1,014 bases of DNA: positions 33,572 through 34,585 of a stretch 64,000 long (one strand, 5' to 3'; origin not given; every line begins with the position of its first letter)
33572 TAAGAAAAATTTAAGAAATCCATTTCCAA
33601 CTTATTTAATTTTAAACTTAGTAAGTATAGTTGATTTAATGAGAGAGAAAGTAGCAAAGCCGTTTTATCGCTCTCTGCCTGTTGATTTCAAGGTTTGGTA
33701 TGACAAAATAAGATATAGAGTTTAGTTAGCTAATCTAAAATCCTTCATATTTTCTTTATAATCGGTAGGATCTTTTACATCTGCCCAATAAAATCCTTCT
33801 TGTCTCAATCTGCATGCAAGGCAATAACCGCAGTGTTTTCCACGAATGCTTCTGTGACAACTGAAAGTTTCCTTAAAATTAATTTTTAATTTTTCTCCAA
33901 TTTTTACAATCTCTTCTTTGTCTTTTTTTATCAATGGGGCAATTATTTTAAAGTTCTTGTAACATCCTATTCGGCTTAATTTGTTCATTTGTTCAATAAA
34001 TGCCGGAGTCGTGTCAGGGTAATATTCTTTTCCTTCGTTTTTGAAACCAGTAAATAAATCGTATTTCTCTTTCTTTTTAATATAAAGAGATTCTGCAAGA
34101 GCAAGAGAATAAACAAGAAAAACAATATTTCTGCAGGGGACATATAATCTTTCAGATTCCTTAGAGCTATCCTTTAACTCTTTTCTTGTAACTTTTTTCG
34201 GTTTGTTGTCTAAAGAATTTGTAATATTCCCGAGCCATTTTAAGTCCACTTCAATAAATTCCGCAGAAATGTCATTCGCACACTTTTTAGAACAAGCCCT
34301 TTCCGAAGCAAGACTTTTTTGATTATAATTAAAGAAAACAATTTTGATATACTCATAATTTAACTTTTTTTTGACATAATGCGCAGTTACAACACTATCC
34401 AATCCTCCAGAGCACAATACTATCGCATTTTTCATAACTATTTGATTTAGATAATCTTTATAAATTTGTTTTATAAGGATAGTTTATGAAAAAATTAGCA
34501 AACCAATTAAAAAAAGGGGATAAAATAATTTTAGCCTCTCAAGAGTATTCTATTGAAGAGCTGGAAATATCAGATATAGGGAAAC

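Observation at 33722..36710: QueC-like enzyme, YhhQ preQ0/preQ1-type transporter and a nucleoside deoxyribosyltransferase-like protein interleaved with glycosyltransferases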

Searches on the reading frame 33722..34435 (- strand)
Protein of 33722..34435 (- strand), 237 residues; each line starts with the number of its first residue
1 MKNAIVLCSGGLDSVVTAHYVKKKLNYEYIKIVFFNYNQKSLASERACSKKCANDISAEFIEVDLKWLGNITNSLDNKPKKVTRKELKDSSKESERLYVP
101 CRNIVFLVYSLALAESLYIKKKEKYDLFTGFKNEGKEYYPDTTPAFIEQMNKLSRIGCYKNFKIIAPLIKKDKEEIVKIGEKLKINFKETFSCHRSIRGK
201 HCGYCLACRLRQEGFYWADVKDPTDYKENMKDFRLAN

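Call 3: search_protein_families(library=pfam, proteins=[window:33722-34435:-], max_evalue=0.01)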
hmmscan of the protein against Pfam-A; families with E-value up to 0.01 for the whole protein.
window:33722-34435:- (237 aa): 4 families
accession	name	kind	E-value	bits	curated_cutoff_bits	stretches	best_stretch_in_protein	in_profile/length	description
PF06508.19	QueC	-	8e-48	163.2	22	1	4-216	2-207/210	Queuosine biosynthesis protein QueC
PF02568.20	ThiI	-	2.8e-05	24.3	20.5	0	155-183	131-159/197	Thiamine biosynthesis protein (ThiI)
PF01171.26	ATP_bind_3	-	4e-05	23.9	27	0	5-54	3-56/182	PP-loop family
PF03054.22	tRNA_Me_trans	-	0.0039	17.3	20.6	0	4-56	3-56/202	tRNA methyl transferase HUP domain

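Call 4: search_protein_families(library=ncbifam, proteins=[window:33722-34435:-], max_evalue=0.01)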
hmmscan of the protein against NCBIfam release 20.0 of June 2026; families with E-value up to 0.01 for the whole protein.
window:33722-34435:- (237 aa): 9 families
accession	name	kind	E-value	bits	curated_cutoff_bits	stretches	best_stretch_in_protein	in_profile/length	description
TIGR00364.1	TIGR00364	equivalog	2.2e-40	138.4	150.3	1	4-211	1-201/201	7-cyano-7-deazaguanine synthase QueC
NF008317.0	PRK11106.1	equivalog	2.7e-21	76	378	1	1-215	1-210/231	7-cyano-7-deazaguanine synthase QueC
NF041925.1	QatC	equivalog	4.3e-10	39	280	1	142-231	232-332/398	Qat anti-phage system QueC-like protein QatC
TIGR02432.1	lysidine_TilS_N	equivalog_domain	7.6e-06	26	93.6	0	5-62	3-63/189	tRNA lysidine(34) synthetase TilS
TIGR00342.1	TIGR00342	equivalog_domain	8.5e-05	21.8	264.5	0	3-46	174-216/373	tRNA uracil 4-sulfurtransferase ThiI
NF006222.0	PRK08349.1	subfamily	0.00067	19.6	251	0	156-183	129-156/198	hypothetical protein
NF001138.1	PRK00143.1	equivalog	0.0024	16.9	284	1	5-57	3-53/345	tRNA 2-thiouridine(34) synthase MnmA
NF000848.1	PRK00074.1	equivalog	0.0039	15.8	400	0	3-68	215-282/512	glutamine-hydrolyzing GMP synthase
NF010587.0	PRK13980.1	equivalog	0.0076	15.5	255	1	2-65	32-94/267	NAD+ synthase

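Call 8: find_homologous_proteins(query=window:33722-34435:-, max_evalue=0.00001)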
Query window:33722-34435:- (237 aa): 608 proteins with E <= 0.00001 among 830 candidates; the best 120 are listed.
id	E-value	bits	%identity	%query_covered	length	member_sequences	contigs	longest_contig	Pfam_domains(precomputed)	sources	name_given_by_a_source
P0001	1.8e-125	435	79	100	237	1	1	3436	PF06508.20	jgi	jgi:7-cyano-7-deazaguanine synthase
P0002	5.1e-124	430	77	100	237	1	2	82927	PF06508.20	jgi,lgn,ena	-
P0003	2.2e-123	428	80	100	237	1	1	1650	PF06508.20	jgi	jgi:7-cyano-7-deazaguanine synthase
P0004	1.2e-122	426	76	100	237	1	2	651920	PF06508.20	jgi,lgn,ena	-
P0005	4.3e-122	424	77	100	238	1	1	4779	PF06508.20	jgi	jgi:7-cyano-7-deazaguanine synthase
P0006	7.1e-122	423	76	100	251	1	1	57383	PF06508.20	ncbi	-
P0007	1.7e-121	422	75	100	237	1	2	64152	PF06508.20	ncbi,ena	-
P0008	3.4e-121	421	78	100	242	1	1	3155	PF06508.20,PF02568.21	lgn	-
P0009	1.0e-119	416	77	99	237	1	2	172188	PF06508.20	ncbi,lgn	-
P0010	5.1e-118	411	77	100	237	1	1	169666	PF06508.20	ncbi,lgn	-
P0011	3.8e-114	398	73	100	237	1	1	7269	PF06508.20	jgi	jgi:7-cyano-7-deazaguanine synthase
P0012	6.8e-107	374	72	100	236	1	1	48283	PF06508.20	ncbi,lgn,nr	ncbi:MAG: 7-cyano-7-deazaguanine synthase [Nanoarchaeota archaeon]|nr:7-cyano-7-deazaguanine synthas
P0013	5.0e-106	371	70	100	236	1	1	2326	PF06508.20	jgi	jgi:7-cyano-7-deazaguanine synthase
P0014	1.4e-101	357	68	100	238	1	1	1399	PF06508.20,PF02568.21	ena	-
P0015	3.0e-101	356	66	100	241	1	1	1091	PF06508.20,PF02568.21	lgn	-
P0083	1.6e-88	314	62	100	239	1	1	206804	PF06508.20,PF02568.21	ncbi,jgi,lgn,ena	ncbi:MAG: 7-cyano-7-deazaguanine synthase [Candidatus Pacearchaeota archaeon]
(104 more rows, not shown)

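Call 9: find_encoding_contigs(protein=P0004, flank=10000, max_places=3)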
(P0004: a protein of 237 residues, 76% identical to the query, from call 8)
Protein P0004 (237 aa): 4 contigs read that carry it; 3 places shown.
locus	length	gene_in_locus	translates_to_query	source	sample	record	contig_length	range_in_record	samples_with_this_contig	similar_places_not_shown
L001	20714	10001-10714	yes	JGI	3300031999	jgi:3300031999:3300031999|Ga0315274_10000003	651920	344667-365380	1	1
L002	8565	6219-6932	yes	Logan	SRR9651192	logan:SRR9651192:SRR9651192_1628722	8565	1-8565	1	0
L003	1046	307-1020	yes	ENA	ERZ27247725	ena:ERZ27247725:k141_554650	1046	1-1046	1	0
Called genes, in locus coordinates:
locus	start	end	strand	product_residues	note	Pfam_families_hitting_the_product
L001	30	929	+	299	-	PF01663:Phosphodiest (weak)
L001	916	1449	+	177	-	PF13489:Methyltransf_23 (weak)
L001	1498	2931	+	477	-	PF02310:B12-binding, PF04055:Radical_SAM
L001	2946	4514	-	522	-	PF02366:PMT, PF13231:PMT_2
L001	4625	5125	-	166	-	PF01467:CTP_transf_like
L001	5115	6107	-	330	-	PF00294:PfkB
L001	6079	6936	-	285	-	PF05116:S6PP, PF08282:Hydrolase_3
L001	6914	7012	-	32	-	-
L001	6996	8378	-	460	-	PF01075:Glyco_transf_9, PF00293:NUDIX, PF14815:NUDIX_4 (weak)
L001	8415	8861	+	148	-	PF15891:Nuc_deoxyri_tr2 (weak), PF05014:Nuc_deoxyrib_tr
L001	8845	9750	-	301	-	PF00535:Glycos_transf_2, PF13641:Glyco_tranf_2_3, PF13632:Glyco_trans_2_3 (weak)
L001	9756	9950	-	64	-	-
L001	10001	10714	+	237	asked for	PF06508:QueC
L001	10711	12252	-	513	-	PF02310:B12-binding, PF19864:Radical_SAM_N2 (weak), PF04055:Radical_SAM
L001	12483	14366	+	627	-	PF00483:NTP_transferase, PF12804:NTP_transf_3, PF13439:Glyco_transf_4, PF00534:Glycos_transf_1, PF13692:Glyco_trans_1_4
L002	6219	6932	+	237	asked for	PF06508:QueC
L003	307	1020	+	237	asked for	PF06508:QueC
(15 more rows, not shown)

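Call 10: find_encoding_contigs(protein=P0083, flank=10000, max_places=3)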
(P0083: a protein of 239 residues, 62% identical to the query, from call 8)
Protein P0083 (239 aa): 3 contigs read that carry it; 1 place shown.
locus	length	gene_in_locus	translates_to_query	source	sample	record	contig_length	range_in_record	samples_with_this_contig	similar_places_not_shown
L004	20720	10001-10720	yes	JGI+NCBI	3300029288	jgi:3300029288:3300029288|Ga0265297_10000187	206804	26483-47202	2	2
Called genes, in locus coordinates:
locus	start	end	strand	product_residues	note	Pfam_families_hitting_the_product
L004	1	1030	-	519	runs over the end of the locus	PF13231:PMT_2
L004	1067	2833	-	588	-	PF02310:B12-binding, PF04055:Radical_SAM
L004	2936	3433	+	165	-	PF01467:CTP_transf_like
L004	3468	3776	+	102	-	-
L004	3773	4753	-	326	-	PF01075:Glyco_transf_9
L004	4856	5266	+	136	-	-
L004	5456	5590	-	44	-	-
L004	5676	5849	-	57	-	-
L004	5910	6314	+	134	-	PF05014:Nuc_deoxyrib_tr, PF15891:Nuc_deoxyri_tr2 (weak)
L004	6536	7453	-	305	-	PF00535:Glycos_transf_2, PF13641:Glyco_tranf_2_3, PF13632:Glyco_trans_2_3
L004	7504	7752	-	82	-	PF05016:ParE_toxin (weak)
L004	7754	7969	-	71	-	PF24434:DUF7557 (weak)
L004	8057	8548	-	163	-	PF05168:HEPN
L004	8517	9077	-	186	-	PF01909:NTP_transf_2 (weak), PF18765:Polbeta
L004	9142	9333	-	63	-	-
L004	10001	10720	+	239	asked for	PF02568:ThiI (faint), PF06508:QueC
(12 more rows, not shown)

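Call 12: find_related_loci(query=window:33722-34435:-, collection=genome_contigs, flank=10000)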
Query window:33722-34435:- (237 aa) in genome_contigs; peptide patterns used: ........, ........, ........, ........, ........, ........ (x = any residue, [..] = any of these).
183 stretches matched a pattern; 1 encode a relative of the query (tblastn E <= 1e-3); 1 distinct loci.
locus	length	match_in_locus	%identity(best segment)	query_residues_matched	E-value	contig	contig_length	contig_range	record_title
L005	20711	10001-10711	77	1-237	1e-125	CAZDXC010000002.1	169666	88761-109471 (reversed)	MAG TPA_asm: Candidatus Woesearchaeota archaeon isolate binchicken_co294_42 genome assembly, contig: NODE_142_length_169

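Call 14: search_solved_structures(query=window:33722-34435:-, max_evalue=0.001, show_alignments=3)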
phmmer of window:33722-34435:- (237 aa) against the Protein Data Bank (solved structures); distinct sequences matched with E-value up to 0.001: 3.
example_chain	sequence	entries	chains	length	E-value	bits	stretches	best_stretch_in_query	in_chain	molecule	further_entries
3bl5_A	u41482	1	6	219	1.1e-16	64.4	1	3-215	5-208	Queuosine biosynthesis protein queC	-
2pg3_A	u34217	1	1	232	7.5e-14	55.1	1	1-216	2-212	Queuosine biosynthesis protein queC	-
9nto_B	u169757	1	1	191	3.1e-08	36.7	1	135-212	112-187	Cap9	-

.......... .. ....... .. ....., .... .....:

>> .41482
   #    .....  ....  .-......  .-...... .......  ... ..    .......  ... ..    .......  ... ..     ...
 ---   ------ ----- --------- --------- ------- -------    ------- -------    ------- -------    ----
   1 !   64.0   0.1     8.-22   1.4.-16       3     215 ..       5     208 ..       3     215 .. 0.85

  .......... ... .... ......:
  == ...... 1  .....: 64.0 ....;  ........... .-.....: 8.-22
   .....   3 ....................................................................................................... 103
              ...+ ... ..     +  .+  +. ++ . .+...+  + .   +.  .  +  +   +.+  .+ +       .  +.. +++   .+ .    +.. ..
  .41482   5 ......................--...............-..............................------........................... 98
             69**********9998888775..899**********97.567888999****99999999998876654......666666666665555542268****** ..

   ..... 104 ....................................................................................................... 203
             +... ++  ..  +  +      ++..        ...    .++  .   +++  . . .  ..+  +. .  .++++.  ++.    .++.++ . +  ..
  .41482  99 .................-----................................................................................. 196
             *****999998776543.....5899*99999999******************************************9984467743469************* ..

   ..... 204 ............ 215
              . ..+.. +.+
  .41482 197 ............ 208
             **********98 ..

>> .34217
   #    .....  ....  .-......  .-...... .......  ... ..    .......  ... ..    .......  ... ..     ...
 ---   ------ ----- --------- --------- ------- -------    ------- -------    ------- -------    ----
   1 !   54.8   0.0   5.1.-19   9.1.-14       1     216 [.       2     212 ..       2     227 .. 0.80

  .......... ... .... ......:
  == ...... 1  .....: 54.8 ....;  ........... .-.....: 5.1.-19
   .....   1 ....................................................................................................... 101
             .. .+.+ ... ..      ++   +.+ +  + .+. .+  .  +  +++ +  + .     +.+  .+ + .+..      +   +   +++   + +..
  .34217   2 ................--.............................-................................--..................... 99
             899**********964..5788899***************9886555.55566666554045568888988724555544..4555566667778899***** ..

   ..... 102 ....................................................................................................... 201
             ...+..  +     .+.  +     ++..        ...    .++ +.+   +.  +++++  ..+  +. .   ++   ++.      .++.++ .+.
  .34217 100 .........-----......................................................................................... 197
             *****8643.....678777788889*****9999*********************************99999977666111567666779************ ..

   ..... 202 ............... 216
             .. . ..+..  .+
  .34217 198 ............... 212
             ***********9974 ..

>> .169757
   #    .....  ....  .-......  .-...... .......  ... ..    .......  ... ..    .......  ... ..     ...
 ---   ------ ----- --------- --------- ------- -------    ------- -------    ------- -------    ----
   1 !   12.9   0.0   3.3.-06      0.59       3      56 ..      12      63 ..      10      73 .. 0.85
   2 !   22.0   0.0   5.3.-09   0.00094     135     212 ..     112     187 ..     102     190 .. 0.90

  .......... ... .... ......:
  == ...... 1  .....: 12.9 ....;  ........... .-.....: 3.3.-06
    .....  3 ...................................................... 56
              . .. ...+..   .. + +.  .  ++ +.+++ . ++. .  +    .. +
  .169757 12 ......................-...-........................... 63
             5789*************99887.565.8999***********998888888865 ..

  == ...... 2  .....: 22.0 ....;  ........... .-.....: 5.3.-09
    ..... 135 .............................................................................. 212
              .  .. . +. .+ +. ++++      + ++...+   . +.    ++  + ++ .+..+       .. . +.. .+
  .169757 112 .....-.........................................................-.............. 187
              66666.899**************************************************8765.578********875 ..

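Call 28: find_related_loci(query=A1, collection=metagenome_contigs, flank=10000)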
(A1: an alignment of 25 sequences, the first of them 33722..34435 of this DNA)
Query A1 (237 aa) in metagenome_contigs; peptide patterns used: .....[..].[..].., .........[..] (x = any residue, [..] = any of these).
349 stretches matched a pattern; 232 encode a relative of the query (tblastn E <= 1e-3); the best 80 are kept; 80 distinct loci.
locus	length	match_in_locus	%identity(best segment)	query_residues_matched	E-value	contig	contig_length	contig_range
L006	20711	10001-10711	77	1-237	3e-128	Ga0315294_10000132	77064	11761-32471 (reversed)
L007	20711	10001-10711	76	1-237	6e-127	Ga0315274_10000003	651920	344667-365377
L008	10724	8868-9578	75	1-237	2e-125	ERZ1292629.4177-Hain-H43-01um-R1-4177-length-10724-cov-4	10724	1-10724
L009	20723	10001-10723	64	2-236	3e-102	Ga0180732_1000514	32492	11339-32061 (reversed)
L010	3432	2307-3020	63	1-236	4e-103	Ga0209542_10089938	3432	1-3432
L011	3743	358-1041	66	1-226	1e-99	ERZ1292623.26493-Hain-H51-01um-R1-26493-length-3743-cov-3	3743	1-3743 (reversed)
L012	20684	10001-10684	64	2-226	2e-97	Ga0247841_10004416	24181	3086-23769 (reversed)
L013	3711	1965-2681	62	1-237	6e-98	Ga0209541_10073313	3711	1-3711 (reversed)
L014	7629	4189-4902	60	1-236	5e-97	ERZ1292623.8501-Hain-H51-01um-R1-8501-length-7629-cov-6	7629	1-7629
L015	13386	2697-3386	62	1-228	6e-97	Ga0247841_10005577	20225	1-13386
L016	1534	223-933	65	2-236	9e-104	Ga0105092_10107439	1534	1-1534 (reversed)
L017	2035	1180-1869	64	1-228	2e-101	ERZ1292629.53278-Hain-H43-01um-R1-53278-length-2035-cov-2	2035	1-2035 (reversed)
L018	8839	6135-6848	62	1-236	8e-97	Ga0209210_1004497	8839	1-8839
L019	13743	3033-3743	61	1-236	3e-96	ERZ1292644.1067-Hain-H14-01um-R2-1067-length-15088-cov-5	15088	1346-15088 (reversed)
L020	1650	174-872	63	2-227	9e-102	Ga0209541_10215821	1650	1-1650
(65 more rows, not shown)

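Call 48: search_protein_representatives(protein=window:33722-34435:-)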
Query: 237 residues. Proteins with E-value up to 0.001 (for the whole library): 6048; up to 1e-10: 1959; up to 1e-30: 22. The best 150 are listed.
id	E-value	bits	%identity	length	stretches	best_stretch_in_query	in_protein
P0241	4.8e-81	288.1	59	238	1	2-227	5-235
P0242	1.7e-62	227.4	55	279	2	1-120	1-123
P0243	4.8e-61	222.6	45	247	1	3-236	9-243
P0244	3.1e-59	216.7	51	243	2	122-227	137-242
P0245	1.0e-55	205.2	48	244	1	1-228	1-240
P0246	8.1e-53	195.7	48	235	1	1-227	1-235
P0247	3.5e-52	193.6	47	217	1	16-226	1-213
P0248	2.0e-48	181.3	44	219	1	3-227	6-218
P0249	2.4e-48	181.1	42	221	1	1-226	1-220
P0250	1.1e-46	175.6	46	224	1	1-226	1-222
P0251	2.6e-43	164.6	39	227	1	1-227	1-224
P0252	8.2e-43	163.0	50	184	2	1-137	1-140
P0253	2.2e-42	161.5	60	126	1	105-228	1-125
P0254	3.3e-41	157.7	46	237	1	2-226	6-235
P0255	1.7e-36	142.3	40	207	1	1-192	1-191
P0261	3.0e-31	125.1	39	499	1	4-229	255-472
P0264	4.0e-30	121.4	40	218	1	1-229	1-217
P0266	5.2e-28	114.5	36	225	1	3-227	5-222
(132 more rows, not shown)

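Call 50: find_encoding_contigs(protein=P0243, flank=8000, max_places=2)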
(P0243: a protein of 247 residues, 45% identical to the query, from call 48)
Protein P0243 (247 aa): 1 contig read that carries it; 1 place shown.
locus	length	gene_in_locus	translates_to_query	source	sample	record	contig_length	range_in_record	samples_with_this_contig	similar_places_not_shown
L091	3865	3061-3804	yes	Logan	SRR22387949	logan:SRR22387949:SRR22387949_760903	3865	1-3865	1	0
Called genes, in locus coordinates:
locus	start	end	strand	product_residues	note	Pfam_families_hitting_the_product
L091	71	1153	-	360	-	PF01075:Glyco_transf_9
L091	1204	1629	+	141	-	PF05014:Nuc_deoxyrib_tr, PF15891:Nuc_deoxyri_tr2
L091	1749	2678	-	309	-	PF00535:Glycos_transf_2, PF13641:Glyco_tranf_2_3, PF13506:Glyco_transf_21 (weak)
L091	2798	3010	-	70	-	PF21485:IF5A-like_N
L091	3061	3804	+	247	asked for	PF06508:QueC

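Call 51: find_encoding_contigs(protein=P0249, flank=8000, max_places=2)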
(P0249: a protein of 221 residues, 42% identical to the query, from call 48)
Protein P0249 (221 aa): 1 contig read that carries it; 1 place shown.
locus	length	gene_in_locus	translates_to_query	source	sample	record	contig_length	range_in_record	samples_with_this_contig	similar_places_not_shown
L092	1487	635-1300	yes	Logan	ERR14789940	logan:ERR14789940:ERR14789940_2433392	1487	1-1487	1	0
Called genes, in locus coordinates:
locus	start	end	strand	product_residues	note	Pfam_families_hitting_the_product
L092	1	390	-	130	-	?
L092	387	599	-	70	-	-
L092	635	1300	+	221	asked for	PF06508:QueC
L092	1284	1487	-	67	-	?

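Call 52: find_encoding_contigs(protein=P0254, flank=8000, max_places=2)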
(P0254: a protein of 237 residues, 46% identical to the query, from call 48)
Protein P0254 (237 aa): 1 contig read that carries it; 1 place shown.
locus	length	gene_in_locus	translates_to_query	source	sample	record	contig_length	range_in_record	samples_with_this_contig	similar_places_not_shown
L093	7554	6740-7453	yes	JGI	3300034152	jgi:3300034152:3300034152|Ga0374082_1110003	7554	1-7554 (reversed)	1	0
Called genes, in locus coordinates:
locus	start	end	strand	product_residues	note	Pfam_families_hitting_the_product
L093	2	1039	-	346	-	?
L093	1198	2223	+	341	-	PF04055:Radical_SAM, PF13186:SPASM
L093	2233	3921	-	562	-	-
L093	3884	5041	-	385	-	PF01075:Glyco_transf_9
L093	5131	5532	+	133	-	PF05014:Nuc_deoxyrib_tr, PF15891:Nuc_deoxyri_tr2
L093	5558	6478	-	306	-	PF00535:Glycos_transf_2, PF13641:Glyco_tranf_2_3, PF13632:Glyco_trans_2_3 (weak)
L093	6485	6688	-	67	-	-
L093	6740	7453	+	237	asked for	PF06508:QueC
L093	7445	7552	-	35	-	?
